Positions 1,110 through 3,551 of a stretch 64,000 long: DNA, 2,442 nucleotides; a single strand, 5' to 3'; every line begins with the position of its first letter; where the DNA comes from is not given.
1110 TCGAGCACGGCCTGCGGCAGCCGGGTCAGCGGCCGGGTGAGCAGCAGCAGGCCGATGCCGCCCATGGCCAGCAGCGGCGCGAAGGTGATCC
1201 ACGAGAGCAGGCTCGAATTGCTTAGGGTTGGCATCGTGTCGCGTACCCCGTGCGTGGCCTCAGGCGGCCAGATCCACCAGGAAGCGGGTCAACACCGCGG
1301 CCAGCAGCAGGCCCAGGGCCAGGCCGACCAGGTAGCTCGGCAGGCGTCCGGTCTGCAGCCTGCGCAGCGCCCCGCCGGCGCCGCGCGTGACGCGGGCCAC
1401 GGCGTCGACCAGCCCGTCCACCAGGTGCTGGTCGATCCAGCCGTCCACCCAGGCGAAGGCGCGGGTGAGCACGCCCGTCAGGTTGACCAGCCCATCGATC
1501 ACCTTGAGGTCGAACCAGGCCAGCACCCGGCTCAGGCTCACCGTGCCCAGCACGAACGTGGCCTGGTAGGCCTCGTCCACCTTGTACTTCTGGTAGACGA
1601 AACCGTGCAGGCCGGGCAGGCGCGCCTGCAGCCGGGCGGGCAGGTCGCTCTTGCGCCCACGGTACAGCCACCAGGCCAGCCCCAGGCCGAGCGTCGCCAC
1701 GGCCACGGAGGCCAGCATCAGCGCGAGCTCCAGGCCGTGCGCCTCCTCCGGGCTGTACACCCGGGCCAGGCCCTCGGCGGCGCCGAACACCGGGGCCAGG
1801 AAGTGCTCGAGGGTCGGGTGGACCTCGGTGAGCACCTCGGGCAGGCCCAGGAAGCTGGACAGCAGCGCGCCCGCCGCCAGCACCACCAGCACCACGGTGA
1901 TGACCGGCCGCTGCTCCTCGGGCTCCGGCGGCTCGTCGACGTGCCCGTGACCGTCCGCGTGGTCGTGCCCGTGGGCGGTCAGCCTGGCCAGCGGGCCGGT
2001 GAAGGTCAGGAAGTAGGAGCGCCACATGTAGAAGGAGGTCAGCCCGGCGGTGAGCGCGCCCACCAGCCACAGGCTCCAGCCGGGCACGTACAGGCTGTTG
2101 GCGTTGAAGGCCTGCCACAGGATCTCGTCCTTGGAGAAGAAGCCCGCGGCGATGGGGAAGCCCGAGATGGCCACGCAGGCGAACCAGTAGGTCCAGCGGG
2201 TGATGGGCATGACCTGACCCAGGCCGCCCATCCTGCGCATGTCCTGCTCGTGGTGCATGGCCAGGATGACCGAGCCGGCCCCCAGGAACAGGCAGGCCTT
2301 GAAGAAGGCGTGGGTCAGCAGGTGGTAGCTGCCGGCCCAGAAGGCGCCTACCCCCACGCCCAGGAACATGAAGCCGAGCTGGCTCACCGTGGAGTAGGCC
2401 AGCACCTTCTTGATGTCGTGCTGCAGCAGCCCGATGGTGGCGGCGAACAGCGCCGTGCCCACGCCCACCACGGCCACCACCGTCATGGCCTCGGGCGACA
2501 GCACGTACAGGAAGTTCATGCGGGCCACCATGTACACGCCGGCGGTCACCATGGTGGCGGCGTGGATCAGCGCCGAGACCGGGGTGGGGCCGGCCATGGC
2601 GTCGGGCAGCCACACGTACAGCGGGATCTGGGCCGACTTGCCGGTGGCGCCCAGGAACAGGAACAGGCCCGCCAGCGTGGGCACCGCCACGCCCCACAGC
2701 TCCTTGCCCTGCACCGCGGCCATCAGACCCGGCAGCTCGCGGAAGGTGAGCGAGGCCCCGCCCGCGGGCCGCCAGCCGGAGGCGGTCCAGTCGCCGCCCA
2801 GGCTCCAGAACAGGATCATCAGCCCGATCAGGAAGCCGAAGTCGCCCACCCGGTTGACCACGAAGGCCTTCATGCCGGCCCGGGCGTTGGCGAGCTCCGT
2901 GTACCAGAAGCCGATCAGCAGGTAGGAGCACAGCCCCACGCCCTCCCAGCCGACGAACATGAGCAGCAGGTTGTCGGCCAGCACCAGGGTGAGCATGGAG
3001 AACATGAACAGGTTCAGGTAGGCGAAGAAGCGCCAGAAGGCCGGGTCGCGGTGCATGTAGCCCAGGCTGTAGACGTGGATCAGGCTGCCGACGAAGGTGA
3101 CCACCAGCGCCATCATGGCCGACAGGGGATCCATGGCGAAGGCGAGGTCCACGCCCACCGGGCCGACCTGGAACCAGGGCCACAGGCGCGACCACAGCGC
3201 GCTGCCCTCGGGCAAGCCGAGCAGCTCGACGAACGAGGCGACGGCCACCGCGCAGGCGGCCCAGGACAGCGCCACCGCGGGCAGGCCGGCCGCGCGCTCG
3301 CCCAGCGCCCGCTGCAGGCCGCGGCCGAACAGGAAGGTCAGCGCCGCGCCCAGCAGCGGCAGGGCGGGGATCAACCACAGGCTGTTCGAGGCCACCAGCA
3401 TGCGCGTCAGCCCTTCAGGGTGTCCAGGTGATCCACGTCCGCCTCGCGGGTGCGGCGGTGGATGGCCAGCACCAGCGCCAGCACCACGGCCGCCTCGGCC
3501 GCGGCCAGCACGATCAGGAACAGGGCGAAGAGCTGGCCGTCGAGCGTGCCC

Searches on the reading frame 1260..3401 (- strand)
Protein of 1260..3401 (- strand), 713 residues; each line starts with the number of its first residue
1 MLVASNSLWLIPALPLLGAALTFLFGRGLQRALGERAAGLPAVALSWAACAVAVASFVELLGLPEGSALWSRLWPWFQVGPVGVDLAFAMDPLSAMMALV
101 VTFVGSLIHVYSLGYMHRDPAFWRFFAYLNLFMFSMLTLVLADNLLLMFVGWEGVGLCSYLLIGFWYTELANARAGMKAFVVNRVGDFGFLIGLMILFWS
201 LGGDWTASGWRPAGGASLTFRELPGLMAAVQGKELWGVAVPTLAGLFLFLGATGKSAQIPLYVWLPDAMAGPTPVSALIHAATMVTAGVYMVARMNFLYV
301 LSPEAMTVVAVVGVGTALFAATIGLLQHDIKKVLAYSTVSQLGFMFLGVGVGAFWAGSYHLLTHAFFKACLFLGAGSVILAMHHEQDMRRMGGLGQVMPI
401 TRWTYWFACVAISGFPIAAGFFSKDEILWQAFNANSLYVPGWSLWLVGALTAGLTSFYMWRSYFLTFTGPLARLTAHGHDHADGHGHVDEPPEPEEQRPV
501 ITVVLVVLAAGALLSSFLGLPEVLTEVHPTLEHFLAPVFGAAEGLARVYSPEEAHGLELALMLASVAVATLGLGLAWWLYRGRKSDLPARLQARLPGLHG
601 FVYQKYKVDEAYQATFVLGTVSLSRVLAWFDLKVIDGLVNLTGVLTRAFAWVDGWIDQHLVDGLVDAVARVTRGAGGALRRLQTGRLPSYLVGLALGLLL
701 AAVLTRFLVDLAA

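Call 50: find_encoding_contigs(protein=window:1260-3401:-, flank=10000, max_places=2)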
Protein window:1260-3401:- (713 aa): 13 contigs read that carry it; 1 place shown.
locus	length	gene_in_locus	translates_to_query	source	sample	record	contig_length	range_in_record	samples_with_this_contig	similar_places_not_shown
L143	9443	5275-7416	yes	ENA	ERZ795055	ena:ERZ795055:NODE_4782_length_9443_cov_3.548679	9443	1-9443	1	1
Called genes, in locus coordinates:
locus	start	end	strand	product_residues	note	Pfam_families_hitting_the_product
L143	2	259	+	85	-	PF00507:Oxidored_q4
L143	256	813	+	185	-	PF01058:Oxidored_q6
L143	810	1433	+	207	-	PF00329:Complex1_30kDa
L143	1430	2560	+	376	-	PF00346:Complex1_49kDa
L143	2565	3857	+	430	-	PF00146:NADHdh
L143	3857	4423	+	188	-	PF13183:Fer4_8 (faint), PF13534:Fer4_17 (faint), PF25160:LdpA_Fe-S-bd (faint), PF14697:Fer4_21 (weak), PF13237:Fer4_10, PF12838:Fer4_7, PF13187:Fer4_9, PF00037:Fer4, +3 more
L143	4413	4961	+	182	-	PF00499:Oxidored_q3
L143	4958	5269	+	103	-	PF00420:Oxidored_q2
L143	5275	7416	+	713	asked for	PF00662:Proton_antipo_N, PF00361:Proton_antipo_M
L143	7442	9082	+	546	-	PF00361:Proton_antipo_M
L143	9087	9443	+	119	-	?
